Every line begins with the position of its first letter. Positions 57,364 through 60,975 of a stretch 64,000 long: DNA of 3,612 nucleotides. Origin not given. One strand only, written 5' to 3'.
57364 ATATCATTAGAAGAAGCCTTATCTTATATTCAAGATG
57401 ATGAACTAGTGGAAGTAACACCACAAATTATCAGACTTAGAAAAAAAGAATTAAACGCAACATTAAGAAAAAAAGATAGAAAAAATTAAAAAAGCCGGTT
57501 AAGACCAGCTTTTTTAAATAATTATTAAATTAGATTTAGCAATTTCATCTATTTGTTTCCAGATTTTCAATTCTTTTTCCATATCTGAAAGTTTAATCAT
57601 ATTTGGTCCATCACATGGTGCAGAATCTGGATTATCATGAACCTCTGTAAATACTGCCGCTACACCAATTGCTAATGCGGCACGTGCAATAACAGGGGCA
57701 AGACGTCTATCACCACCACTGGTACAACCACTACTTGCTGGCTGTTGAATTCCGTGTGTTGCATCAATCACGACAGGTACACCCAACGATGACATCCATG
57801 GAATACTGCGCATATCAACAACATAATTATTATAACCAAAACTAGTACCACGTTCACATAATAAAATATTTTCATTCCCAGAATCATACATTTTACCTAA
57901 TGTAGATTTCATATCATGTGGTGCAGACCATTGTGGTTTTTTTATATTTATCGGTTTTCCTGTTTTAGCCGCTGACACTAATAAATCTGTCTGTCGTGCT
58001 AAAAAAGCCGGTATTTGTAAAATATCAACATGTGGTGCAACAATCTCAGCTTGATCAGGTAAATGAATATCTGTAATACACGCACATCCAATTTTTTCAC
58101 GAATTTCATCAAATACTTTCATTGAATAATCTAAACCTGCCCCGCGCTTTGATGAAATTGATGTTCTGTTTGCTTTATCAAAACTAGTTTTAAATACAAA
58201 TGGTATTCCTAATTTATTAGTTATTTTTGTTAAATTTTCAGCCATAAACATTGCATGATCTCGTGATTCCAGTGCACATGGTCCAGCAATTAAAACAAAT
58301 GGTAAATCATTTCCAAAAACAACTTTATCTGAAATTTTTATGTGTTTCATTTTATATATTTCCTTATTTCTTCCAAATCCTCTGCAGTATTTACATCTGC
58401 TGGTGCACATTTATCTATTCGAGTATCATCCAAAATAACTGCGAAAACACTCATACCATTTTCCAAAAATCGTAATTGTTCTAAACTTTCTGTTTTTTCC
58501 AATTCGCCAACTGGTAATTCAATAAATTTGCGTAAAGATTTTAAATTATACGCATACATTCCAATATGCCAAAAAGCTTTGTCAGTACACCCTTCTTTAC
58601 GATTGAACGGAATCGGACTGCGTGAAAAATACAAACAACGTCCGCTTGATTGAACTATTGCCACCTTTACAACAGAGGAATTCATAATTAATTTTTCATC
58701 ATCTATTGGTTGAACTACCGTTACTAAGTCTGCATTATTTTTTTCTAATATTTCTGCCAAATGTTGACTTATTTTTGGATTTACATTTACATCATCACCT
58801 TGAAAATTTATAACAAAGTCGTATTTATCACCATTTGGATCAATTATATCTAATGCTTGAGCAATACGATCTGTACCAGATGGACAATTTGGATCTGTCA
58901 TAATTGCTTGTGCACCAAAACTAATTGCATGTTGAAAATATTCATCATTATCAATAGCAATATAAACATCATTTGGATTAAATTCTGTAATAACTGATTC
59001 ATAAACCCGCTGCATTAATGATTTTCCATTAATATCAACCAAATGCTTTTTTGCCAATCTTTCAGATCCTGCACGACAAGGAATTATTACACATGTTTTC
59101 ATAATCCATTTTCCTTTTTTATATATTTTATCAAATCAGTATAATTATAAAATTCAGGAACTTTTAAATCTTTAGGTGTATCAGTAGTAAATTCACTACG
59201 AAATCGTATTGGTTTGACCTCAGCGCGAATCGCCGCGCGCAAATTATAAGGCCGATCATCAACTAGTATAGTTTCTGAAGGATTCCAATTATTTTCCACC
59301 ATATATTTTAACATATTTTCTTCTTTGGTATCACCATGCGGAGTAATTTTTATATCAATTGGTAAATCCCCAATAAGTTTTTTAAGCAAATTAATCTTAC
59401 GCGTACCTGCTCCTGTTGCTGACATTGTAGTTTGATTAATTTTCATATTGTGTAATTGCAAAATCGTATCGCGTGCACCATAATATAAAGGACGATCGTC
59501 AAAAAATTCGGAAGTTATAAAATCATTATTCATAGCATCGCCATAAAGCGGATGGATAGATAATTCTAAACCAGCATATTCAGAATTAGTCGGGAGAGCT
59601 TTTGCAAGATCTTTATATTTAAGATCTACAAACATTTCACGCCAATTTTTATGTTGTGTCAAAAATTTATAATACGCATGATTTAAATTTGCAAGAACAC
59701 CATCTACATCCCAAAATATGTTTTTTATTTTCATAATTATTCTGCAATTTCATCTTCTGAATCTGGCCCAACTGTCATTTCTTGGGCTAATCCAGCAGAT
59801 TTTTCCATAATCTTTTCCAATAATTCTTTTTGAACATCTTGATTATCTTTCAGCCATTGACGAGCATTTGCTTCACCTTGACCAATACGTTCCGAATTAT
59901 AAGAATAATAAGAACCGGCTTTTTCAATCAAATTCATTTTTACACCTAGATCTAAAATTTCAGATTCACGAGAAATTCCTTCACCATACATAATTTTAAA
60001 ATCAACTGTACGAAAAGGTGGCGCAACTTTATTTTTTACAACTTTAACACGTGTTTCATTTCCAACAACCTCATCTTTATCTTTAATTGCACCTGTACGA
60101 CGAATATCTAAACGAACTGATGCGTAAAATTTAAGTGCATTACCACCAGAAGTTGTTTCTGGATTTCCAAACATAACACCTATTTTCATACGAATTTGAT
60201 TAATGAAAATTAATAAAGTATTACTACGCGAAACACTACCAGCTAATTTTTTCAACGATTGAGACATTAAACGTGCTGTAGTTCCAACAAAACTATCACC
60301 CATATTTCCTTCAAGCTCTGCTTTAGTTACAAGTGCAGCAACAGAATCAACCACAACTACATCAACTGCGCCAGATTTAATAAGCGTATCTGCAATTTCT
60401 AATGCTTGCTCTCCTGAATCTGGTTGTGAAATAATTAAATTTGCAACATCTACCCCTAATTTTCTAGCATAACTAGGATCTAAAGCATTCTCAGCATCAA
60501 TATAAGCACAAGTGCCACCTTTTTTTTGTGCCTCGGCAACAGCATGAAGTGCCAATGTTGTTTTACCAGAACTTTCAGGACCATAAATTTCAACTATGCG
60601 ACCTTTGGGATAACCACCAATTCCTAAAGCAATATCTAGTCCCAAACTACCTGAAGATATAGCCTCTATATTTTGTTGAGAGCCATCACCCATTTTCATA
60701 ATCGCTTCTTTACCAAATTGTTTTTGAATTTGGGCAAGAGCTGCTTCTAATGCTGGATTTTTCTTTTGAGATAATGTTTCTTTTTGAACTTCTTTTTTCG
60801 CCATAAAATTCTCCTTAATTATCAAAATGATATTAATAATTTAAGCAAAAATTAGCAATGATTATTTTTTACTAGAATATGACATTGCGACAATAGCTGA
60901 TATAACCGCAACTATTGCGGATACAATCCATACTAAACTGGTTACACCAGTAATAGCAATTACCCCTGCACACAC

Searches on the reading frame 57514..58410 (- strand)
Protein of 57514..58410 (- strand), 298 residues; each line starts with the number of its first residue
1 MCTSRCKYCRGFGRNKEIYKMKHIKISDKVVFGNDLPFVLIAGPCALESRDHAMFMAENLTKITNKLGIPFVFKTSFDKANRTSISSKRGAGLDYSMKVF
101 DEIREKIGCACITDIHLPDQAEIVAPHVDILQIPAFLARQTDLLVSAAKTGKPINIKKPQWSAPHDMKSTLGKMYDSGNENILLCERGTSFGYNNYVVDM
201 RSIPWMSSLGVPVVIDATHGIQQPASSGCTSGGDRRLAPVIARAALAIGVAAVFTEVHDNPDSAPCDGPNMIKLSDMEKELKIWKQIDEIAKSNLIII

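Call 53: search_protein_families(library=pfam, proteins=[window:57514-58410:-], max_evalue=0.001)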
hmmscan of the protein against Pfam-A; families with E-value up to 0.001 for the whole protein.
window:57514-58410:- (298 aa): 1 family
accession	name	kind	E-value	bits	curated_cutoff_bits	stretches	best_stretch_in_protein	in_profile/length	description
PF00793.26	DAHP_synth_1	-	4.1e-71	239.5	25.5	1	24-292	4-269/270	DAHP synthetase I family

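Call 54: search_protein_families(library=ncbifam, proteins=[window:57514-58410:-], max_evalue=0.00001)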
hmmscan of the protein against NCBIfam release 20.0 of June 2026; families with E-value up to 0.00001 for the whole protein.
window:57514-58410:- (298 aa): 8 families
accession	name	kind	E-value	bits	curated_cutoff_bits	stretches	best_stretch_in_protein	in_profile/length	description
NF003543.0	PRK05198.1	equivalog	5.2e-115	383.1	242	1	28-292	8-272/273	3-deoxy-8-phosphooctulonate synthase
TIGR01362.1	KDO8P_synth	equivalog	8.6e-111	369.2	314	1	37-292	2-257/258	3-deoxy-8-phosphooctulonate synthase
NF009109.0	PRK12457.1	equivalog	5.1e-93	311.4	457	1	23-293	2-274/281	3-deoxy-8-phosphooctulonate synthase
NF006421.0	PRK08673.1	subfamily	4.4e-37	128.1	335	1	21-293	80-335/338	3-deoxy-7-phosphoheptulonate synthase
TIGR01361.1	DAHP_synth_Bsub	equivalog_domain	1.5e-33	116.3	267.75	1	17-282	6-255/260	3-deoxy-7-phosphoheptulonate synthase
NF009239.0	PRK12595.1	equivalog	9.1e-27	93.9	279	1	21-287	104-353/360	bifunctional 3-deoxy-7-phosphoheptulonate synthase/chorismate mutase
NF009933.0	PRK13396.1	subfamily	3e-25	89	486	1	27-282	91-332/352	3-deoxy-7-phosphoheptulonate synthase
NF041229.1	BagF_FevY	exception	3.6e-23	82.3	700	1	39-279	92-317/340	phospho-2-dehydro-3-deoxyheptonate aldolase BagF/FevY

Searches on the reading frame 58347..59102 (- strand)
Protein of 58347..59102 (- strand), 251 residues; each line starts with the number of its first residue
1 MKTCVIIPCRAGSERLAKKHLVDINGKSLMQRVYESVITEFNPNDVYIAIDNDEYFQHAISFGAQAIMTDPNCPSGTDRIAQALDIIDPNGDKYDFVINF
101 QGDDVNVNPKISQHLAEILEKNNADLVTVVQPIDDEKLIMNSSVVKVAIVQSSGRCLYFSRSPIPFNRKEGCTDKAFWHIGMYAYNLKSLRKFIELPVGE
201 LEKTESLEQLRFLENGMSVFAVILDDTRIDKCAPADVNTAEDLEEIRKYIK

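Call 53: search_protein_families(library=pfam, proteins=[window:58347-59102:-], max_evalue=0.001)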
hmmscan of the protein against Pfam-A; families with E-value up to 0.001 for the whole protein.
window:58347-59102:- (251 aa): 2 families
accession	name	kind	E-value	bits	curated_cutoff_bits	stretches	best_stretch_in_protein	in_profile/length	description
PF02348.25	CTP_transf_3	-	2.6e-38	132.4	22.6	1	5-218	2-216/217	Cytidylyltransferase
PF12804.13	NTP_transf_3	-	0.00026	21.7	27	1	18-132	15-124/160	MobA-like NTP transferase domain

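Call 54: search_protein_families(library=ncbifam, proteins=[window:58347-59102:-], max_evalue=0.00001)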
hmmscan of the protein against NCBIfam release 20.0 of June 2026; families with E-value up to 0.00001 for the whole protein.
window:58347-59102:- (251 aa): 5 families
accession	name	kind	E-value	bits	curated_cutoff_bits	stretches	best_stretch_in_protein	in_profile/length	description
NF003952.0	PRK05450.1-5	subfamily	2e-68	230.3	193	1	1-250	1-245/250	3-deoxy-manno-octulosonate cytidylyltransferase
NF003950.0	PRK05450.1-3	subfamily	7.4e-61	205.6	234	1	1-250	1-242/248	3-deoxy-manno-octulosonate cytidylyltransferase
NF003948.0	PRK05450.1-1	equivalog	1.4e-60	204.6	281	1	1-250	4-243/248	3-deoxy-manno-octulosonate cytidylyltransferase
NF009905.0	PRK13368.1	subfamily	1.5e-59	201.3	255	1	1-250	1-238/243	3-deoxy-manno-octulosonate cytidylyltransferase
TIGR00466.1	kdsB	equivalog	2e-43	148.5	155.2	1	2-244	2-241/241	3-deoxy-manno-octulosonate cytidylyltransferase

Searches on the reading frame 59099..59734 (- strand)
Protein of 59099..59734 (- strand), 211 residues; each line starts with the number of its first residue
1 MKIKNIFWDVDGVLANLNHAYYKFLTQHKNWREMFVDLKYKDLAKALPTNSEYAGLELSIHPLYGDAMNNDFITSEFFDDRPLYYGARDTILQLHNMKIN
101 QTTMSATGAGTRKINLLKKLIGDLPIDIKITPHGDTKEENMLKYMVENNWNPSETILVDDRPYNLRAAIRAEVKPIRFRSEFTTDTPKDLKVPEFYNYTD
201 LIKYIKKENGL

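Call 53: search_protein_families(library=pfam, proteins=[window:59099-59734:-], max_evalue=0.001)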
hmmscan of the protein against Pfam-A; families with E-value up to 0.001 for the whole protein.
window:59099-59734:- (211 aa): 2 families
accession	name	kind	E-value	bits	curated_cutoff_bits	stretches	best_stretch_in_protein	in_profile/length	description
PF00702.32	Hydrolase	-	2.5e-09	38.3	26.4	1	3-171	1-190/191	haloacid dehalogenase-like hydrolase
PF13419.12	HAD_2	-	1.2e-05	25.9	23.8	1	6-176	1-176/178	Haloacid dehalogenase-like hydrolase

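Call 54: search_protein_families(library=ncbifam, proteins=[window:59099-59734:-], max_evalue=0.00001)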
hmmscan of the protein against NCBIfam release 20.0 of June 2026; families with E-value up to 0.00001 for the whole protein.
window:59099-59734:- (211 aa): 0 families

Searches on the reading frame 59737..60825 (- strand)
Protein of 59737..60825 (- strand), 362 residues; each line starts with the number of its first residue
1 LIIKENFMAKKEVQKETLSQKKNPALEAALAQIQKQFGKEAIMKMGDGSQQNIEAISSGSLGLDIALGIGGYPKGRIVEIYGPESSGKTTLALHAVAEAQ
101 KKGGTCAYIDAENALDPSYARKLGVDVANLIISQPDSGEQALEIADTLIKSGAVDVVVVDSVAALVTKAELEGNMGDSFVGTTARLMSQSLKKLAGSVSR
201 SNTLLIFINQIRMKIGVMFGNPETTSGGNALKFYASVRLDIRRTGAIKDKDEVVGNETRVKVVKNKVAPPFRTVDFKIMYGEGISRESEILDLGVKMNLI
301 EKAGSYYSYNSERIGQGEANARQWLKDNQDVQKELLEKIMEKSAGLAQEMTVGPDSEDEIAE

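Call 53: search_protein_families(library=pfam, proteins=[window:59737-60825:-], max_evalue=0.001)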
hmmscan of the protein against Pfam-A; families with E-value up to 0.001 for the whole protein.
window:59737-60825:- (362 aa): 9 families
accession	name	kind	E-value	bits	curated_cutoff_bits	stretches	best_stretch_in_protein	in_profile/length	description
PF00154.27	RecA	-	1.7e-139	464.1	27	1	25-285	2-262/262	recA bacterial DNA recombination protein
PF21096.2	RecA_C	-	1.7e-21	76.5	27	1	289-342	2-55/57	RecA C-terminal domain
PF06745.19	ATPase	-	2.8e-08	33.9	26.6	1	58-130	3-77/231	KaiC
PF08423.17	Rad51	-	6.8e-08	32.5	22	1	51-244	3-212/244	Rad51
PF01637.24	ATPase_2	-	8e-06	26.3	33.2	1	76-139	21-69/225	ATPase domain predominantly from Archaea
PF13479.12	AAA_24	-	6.1e-05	23.4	27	1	78-167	5-78/195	AAA domain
PF13481.12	AAA_25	-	9e-05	22.6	27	1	72-168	30-158/195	AAA domain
PF02283.22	CobU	-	0.00024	21.1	27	1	80-210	3-124/168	Cobinamide kinase / cobinamide phosphate guanyltransferase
PF13191.12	AAA_16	-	0.00054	20.9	32.6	1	75-208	24-138/167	AAA ATPase domain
